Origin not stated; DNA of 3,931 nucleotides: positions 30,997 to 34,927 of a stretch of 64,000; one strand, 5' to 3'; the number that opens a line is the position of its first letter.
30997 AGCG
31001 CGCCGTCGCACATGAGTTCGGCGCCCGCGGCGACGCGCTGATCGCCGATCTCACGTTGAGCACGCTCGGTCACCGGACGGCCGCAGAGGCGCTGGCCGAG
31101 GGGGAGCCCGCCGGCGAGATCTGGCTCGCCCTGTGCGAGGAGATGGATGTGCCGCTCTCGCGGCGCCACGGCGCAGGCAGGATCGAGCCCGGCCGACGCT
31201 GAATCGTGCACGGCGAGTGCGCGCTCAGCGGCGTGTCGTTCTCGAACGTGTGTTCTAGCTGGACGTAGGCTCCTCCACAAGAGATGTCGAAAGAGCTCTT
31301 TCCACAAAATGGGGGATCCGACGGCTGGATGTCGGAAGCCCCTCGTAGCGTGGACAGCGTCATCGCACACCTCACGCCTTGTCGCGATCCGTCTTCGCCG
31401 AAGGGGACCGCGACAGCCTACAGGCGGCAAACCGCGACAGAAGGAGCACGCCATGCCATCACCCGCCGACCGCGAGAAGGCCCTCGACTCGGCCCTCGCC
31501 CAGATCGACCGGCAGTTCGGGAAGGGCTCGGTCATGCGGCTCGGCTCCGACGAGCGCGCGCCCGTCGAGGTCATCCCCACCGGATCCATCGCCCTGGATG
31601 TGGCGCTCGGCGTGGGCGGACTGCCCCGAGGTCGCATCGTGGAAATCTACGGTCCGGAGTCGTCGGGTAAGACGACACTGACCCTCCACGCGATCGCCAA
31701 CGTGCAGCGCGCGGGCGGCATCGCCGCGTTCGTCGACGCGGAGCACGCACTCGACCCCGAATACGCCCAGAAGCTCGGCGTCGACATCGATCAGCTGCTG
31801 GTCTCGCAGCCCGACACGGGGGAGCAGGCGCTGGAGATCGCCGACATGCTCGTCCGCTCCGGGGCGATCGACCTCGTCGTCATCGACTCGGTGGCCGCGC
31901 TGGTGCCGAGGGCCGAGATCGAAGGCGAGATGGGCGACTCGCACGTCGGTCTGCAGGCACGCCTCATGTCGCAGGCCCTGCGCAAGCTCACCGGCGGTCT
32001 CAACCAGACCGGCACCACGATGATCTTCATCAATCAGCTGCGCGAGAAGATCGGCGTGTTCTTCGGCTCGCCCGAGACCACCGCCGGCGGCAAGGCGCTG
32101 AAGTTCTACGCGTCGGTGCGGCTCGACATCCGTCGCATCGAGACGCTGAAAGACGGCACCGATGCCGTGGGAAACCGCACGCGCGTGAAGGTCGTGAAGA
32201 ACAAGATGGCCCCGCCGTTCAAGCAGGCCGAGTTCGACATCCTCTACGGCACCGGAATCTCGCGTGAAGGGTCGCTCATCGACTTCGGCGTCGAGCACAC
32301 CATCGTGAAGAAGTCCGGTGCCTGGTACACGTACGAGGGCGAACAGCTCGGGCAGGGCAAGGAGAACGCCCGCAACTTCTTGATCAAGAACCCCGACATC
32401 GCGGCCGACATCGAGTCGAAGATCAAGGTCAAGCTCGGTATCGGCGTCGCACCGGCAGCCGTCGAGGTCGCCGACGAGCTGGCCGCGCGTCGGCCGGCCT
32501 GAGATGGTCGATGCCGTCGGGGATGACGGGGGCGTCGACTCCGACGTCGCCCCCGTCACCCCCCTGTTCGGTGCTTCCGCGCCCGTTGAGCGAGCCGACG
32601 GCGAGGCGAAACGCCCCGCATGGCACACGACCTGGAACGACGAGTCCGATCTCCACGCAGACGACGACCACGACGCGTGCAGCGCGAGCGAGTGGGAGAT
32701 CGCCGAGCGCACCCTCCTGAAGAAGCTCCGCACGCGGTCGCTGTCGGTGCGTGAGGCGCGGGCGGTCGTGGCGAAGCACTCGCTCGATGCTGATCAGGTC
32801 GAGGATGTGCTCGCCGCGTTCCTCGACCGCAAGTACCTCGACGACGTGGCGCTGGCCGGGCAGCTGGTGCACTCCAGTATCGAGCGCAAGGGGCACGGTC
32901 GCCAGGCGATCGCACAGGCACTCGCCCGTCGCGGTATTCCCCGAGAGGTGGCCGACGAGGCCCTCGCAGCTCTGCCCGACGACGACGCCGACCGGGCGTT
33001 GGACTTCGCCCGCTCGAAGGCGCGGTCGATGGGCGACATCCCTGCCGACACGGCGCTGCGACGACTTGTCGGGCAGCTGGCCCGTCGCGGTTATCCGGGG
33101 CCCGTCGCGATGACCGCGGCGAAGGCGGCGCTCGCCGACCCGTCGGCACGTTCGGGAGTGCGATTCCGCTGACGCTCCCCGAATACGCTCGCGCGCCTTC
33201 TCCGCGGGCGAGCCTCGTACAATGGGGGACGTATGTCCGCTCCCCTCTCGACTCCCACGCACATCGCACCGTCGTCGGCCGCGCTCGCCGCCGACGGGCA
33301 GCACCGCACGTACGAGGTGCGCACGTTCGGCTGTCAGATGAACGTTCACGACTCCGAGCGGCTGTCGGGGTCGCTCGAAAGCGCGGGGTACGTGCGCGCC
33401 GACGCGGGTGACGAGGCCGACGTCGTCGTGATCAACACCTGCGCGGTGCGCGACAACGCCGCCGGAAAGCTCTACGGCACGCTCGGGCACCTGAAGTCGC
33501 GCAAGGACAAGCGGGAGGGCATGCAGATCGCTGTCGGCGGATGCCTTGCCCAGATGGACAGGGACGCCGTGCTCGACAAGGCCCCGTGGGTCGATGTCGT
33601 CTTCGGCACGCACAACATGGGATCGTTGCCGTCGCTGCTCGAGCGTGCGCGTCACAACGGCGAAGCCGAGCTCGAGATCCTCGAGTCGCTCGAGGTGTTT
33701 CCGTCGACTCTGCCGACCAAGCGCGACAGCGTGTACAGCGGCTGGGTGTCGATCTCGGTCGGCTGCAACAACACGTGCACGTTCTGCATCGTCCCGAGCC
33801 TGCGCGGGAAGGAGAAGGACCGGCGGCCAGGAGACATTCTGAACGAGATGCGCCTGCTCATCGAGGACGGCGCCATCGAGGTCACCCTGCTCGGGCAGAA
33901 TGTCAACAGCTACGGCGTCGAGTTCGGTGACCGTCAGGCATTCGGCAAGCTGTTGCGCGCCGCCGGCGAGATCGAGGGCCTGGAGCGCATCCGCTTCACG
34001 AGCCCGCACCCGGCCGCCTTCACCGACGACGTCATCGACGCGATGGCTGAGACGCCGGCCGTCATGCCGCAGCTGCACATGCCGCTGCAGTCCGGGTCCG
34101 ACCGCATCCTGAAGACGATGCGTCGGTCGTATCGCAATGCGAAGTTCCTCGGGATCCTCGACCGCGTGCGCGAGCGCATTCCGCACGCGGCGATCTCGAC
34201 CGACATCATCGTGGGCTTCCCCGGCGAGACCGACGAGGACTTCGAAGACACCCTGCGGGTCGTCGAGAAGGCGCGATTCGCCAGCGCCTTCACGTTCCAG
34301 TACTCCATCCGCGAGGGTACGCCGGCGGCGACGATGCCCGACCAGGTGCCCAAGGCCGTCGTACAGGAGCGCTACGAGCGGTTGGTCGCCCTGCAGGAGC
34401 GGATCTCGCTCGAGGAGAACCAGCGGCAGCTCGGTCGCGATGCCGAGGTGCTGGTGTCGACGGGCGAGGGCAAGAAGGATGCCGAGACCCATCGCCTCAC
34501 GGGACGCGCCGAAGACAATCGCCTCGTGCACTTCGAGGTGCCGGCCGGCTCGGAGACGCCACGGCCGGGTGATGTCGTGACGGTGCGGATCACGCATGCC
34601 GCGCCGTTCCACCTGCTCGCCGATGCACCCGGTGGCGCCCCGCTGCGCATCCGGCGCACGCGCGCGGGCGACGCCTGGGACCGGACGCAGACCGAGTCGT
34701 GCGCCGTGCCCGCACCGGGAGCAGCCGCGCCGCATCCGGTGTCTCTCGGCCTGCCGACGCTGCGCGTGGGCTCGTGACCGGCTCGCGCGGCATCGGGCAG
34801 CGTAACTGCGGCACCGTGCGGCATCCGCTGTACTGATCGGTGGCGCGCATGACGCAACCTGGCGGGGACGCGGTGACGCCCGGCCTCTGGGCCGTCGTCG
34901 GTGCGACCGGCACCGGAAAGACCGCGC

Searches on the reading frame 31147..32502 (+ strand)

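Call 55: search_protein_families(library=pfam, proteins=[window:31147-32502:+], max_evalue=0.00001)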
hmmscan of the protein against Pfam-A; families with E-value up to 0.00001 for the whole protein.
window:31147-32502:+ (451 aa): 4 families
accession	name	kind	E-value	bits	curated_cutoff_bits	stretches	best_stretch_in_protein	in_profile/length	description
PF00154.27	RecA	-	2.6e-143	476.6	27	1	111-372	1-262/262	recA bacterial DNA recombination protein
PF21096.2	RecA_C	-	2.5e-24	85.6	27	1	375-430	1-56/57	RecA C-terminal domain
PF06745.19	ATPase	-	7.6e-08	32.4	26.6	1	144-331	2-192/231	KaiC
PF08423.17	Rad51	-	1e-07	31.9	22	1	138-330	3-211/244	Rad51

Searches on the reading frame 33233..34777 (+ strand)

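Call 55: search_protein_families(library=pfam, proteins=[window:33233-34777:+], max_evalue=0.00001)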
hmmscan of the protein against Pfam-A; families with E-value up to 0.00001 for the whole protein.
window:33233-34777:+ (514 aa): 2 families
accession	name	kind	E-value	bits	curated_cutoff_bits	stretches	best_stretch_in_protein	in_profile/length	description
PF00919.26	UPF0004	-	4.9e-29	100.7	27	1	27-125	2-98/98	Uncharacterized protein family UPF0004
PF04055.27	Radical_SAM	-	1e-28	101.1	29.5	1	172-342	1-164/166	Radical SAM superfamily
